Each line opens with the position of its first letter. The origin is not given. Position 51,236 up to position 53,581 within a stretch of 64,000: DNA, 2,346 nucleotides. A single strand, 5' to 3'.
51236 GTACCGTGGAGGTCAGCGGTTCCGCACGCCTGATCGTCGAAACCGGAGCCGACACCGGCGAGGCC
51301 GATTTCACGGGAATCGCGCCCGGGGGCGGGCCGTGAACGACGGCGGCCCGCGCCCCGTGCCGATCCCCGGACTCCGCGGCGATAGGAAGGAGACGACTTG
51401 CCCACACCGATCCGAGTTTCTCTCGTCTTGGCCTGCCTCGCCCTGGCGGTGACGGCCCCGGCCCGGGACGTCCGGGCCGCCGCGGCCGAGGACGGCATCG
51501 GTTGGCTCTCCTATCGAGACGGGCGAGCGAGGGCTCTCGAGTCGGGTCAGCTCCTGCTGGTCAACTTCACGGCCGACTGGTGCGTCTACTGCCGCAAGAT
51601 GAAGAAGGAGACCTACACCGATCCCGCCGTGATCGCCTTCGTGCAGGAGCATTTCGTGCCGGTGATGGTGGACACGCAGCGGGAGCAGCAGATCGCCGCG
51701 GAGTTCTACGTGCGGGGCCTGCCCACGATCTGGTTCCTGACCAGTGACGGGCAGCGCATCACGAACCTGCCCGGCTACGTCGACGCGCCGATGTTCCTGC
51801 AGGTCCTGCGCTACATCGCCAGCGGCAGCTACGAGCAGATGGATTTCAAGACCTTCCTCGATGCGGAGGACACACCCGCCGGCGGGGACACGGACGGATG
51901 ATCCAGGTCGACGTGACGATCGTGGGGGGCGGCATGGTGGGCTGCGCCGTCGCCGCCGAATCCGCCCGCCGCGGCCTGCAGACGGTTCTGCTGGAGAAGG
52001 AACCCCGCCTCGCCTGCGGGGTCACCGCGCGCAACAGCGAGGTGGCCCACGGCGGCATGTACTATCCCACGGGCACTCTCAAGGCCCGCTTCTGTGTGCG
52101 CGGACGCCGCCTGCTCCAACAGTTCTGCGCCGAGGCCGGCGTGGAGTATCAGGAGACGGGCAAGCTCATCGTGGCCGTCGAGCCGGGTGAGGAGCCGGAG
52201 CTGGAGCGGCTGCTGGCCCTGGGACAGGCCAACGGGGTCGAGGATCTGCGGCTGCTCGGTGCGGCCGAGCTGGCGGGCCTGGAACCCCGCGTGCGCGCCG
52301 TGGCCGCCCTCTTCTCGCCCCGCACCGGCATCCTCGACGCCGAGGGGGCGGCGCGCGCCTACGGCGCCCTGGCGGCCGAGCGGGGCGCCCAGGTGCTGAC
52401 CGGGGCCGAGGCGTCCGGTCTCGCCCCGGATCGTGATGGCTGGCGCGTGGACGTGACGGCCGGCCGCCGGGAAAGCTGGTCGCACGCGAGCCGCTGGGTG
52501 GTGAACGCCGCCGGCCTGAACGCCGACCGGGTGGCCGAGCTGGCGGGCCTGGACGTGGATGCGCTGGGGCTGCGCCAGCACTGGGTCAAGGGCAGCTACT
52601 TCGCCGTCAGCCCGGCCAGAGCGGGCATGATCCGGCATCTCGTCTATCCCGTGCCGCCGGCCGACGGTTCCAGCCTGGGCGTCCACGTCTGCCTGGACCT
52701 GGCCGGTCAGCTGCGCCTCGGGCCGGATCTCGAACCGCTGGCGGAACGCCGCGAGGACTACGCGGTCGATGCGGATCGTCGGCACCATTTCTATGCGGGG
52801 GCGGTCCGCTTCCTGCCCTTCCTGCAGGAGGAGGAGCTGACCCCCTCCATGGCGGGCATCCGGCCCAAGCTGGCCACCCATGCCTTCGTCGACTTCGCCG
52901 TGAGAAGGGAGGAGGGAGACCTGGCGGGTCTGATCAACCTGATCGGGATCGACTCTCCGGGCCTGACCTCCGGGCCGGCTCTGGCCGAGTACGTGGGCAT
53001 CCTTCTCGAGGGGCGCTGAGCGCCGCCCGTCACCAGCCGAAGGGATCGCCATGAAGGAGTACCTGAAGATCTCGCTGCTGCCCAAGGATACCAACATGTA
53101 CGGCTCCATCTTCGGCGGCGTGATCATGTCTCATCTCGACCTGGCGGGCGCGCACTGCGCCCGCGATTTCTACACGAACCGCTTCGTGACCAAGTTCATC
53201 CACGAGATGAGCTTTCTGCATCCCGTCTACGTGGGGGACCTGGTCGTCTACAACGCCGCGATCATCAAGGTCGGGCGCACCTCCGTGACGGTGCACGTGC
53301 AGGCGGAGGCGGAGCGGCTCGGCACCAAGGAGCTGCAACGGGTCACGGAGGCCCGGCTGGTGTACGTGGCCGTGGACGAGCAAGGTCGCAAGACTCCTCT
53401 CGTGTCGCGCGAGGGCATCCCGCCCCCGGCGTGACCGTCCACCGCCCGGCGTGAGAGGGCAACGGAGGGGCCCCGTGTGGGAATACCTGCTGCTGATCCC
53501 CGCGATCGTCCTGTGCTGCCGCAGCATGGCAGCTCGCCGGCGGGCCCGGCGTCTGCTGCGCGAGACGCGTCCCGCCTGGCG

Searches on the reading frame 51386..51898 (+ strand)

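Call 29: search_protein_families(library=pfam, proteins=[window:51386-51898:+], max_evalue=0.00001)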
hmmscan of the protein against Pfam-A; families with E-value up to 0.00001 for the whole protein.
window:51386-51898:+ (171 aa): 4 families
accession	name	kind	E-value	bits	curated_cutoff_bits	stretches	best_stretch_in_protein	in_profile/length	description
PF13098.12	Thioredoxin_2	-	3.1e-18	66.4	27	1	52-141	3-104/104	Thioredoxin-like domain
PF13899.12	Thioredoxin_7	-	8.9e-15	55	27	1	40-119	2-82/83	Thioredoxin-like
PF00085.26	Thioredoxin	-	1.6e-10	41.4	23.5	1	53-132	17-92/103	Thioredoxin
PF03190.21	Thioredox_DsbH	-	2.7e-09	37.6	27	1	33-105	15-88/163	Protein of unknown function, DUF255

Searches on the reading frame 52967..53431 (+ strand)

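Call 29: search_protein_families(library=pfam, proteins=[window:52967-53431:+], max_evalue=0.00001)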
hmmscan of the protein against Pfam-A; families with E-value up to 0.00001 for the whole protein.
window:52967-53431:+ (155 aa): 1 family
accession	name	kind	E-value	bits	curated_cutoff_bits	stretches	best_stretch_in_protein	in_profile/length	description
PF03061.28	4HBT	-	1.1e-13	51.7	20.6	1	45-116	1-73/79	Thioesterase superfamily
